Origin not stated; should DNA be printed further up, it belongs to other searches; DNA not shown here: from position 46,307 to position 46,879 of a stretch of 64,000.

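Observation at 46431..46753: A 91-aa gene cassette bracketed by two 18-bp palindromes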

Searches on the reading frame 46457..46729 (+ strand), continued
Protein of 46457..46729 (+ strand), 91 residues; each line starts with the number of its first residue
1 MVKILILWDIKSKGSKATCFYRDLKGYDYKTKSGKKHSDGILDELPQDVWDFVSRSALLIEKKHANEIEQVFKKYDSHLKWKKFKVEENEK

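Call 73: fold_search(model_id=the predicted structure, library=pdb)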
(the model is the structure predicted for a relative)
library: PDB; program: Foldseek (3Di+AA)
matches with E <= 10: 757; with E <= 0.001: 0
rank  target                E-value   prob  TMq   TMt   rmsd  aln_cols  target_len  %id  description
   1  2cfx_A                4.0e-02  0.84  0.25  0.29  11.2        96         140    9  Structure of B.subtilis LrpC (released 2006-03-28)
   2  2llz_MODEL_1_A        4.3e-02  0.47  0.24  0.34  11.5       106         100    8  GhoS (YjdK) monomer (released 2012-09-05)
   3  5wx8_A                5.9e-02  0.20  0.19  0.20  16.0       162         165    7  Human herpesvirus 6A immediate early protein 2 C-terminal domain (released 2017-08-02)
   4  9hvf_B                6.7e-02  0.47  0.27  0.32  12.2       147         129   12  Native human PPP1R15B-P-eIF2-eIF2B complex (released 2025-11-19)
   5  3bde_B                9.9e-02  0.25  0.22  0.32  12.8       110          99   11  Crystal structure of a dabb family protein with a ferredoxin-like fold (mll5499) from mesorhizobium loti maff303099 at (released 2007-11-27)
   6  6czl_A                9.9e-02  0.14  0.18  0.12  15.2       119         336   11  Crystal structure of Medicago truncatula ATP-phosphoribosyltransferase in relaxed form (released 2018-08-15)
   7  6czl_C                1.1e-01  0.14  0.19  0.12  14.8       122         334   11  Crystal structure of Medicago truncatula ATP-phosphoribosyltransferase in relaxed form (released 2018-08-15)
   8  9gni_DC               1.4e-01  0.16  0.20  0.14  16.7       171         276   12  NONO/SFPQ filament: composite structure (released 2025-09-17)
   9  8d3p_E                1.5e-01  0.82  0.31  0.47   3.7        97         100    9  Type I-C Cas4-Cas1-Cas2 complex bound to half-site integration intermediate (HSI) (released 2022-11-02)
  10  1vmb                  1.5e-01  0.30  0.24  0.35  13.8       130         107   12  Crystal structure of 30S ribosomal protein S6 (TM0603) from Thermotoga maritima at 1.70 A resolution (released 2004-10-05)
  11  3dfe_E                1.5e-01  0.35  0.22  0.38  11.8        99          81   11  Crystal structure of a Putative Pii-Like Signaling Protein (YP_323533.1) from ANABAENA VARIABILIS ATCC 29413 at 2.35 A (released 2008-08-05)
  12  3ab4_F                1.5e-01  0.18  0.20  0.22  13.7       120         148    8  Crystal structure of feedback inhibition resistant mutant of aspartate kinase from Corynebacterium glutamicum in compl (released 2010-06-23)
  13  2zfh_A                1.7e-01  0.21  0.21  0.29  14.3       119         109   10  Crystal structure of putative CutA1 from Homo sapiens at 2.05A resolution (released 2008-01-22)
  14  3hds_A                1.7e-01  0.20  0.23  0.31  12.2       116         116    9  Crystal structure of 4-methylmuconolactone methylisomerase in complex with MES (released 2009-09-29)
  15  3ab2_D                1.7e-01  0.16  0.20  0.22  13.5       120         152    8  Crystal structure of aspartate kinase from Corynebacterium glutamicum in complex with threonine (released 2010-06-23)
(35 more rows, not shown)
